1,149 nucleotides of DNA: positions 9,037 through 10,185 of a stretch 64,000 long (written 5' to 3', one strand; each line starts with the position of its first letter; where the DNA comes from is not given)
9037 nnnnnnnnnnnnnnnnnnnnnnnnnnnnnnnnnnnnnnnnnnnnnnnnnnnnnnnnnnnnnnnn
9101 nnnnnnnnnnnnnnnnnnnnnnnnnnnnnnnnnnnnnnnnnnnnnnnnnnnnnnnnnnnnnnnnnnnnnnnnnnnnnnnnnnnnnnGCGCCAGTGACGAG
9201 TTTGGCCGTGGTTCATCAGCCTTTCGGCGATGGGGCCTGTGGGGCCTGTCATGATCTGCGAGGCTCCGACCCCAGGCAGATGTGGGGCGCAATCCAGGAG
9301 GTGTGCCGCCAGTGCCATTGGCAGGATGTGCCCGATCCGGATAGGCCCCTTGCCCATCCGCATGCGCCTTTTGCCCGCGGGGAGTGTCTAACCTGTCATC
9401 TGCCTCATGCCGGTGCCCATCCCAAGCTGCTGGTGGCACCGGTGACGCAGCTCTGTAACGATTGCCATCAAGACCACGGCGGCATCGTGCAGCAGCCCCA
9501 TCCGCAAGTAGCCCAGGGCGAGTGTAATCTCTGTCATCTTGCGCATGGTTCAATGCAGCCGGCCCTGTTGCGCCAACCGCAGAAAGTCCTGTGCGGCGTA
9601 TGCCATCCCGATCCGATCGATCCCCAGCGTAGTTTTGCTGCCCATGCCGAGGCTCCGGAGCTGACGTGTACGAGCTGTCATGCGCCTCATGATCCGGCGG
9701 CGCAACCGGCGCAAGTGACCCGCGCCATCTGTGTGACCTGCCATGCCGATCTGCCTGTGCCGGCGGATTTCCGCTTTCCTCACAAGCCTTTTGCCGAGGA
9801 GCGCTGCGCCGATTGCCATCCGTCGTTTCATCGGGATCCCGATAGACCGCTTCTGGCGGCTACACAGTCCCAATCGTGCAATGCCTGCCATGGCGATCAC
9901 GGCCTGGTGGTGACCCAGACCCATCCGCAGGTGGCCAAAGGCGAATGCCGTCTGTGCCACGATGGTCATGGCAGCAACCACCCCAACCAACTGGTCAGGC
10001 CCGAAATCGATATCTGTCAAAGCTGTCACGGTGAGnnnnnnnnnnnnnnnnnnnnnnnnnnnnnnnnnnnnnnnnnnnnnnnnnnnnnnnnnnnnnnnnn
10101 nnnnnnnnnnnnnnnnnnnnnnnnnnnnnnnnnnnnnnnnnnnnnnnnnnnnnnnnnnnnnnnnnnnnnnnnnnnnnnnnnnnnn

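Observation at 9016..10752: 22-heme lipoprotein on a Pro/Thr stalk, built by internal duplication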

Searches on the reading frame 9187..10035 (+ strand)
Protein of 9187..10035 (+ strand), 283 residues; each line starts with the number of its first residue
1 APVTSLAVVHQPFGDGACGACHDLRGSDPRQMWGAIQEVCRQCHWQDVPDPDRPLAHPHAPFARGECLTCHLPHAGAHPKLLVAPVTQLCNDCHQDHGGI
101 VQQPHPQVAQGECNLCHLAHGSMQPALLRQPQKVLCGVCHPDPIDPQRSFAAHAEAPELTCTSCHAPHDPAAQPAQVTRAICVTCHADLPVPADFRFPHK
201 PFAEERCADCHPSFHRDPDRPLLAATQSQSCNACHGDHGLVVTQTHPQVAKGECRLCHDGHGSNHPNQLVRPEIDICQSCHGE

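Call 77: predict_structure(alignment_id=A3)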
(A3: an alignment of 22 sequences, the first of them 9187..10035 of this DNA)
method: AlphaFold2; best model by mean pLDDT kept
length: 283 residues; sequences in the alignment: 22
mean_pLDDT: 51.3   pTM: 0.37
mean pLDDT of the five models: 51.3, 49.2, 48.1, 47.2, 41.1
residues with pLDDT >= 90: 0; 70-90: 25; 50-70: 101; < 50: 157
segments of 3 or more residues with pLDDT < 50: 1-21, 40-55, 57-59, 61-63, 65-80, 109-113, 118-144, 146-156, 158-161, 167-171, 213-226, 249-257, 259-270
pLDDT, mean of each block of 10 residues (from residue 1): 36 41 53 54 39 46 47 42 55 62 53 47 38 43 45 46 49 60 67 77 73 44 45 66 56 45 44 61 63
secondary structure, 60 per line:
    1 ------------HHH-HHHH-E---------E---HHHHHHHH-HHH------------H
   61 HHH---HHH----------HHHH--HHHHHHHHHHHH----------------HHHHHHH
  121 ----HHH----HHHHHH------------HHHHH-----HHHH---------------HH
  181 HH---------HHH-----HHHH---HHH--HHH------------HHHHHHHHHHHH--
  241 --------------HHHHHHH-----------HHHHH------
elements in order: H17-20 H36-43 H60-63 H80-83 H86-97 H114-120 H132-137 H150-154 H160-163 H179-182 H200-203 H227-238 H255-261 H273-277
